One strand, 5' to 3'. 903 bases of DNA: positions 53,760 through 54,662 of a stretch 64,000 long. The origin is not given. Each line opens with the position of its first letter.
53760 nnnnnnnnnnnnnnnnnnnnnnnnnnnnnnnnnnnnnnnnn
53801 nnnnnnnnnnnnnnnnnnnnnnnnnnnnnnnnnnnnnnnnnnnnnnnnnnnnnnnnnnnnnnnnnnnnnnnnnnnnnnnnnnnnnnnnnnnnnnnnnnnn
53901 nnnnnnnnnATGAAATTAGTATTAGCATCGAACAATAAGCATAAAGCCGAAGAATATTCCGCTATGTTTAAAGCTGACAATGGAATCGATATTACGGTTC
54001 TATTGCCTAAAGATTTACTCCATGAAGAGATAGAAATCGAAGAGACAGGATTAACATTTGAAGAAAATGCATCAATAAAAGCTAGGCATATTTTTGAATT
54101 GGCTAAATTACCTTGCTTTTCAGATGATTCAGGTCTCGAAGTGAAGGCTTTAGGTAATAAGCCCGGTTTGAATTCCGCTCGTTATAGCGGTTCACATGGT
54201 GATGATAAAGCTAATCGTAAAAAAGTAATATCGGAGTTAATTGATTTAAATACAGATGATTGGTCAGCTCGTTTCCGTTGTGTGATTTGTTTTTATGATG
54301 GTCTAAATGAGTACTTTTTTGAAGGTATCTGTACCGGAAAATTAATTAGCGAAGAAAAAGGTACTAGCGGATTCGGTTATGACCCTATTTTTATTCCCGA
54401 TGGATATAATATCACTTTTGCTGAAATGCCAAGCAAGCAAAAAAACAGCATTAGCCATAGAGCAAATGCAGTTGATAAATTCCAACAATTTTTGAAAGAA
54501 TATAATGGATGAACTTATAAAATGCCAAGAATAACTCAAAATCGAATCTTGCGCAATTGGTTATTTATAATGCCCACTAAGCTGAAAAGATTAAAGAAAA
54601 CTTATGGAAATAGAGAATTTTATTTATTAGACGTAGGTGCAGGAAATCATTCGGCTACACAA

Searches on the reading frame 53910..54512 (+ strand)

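Call 21: search_protein_families(library=pfam, proteins=[window:53910-54512:+], max_evalue=0.00001)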
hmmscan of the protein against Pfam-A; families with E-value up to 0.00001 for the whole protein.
window:53910-54512:+ (200 aa): 1 family
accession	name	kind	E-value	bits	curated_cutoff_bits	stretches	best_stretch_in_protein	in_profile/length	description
PF01725.21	Ham1p_like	-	6.4e-62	209.2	22.5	1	3-193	1-185/186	Ham1 family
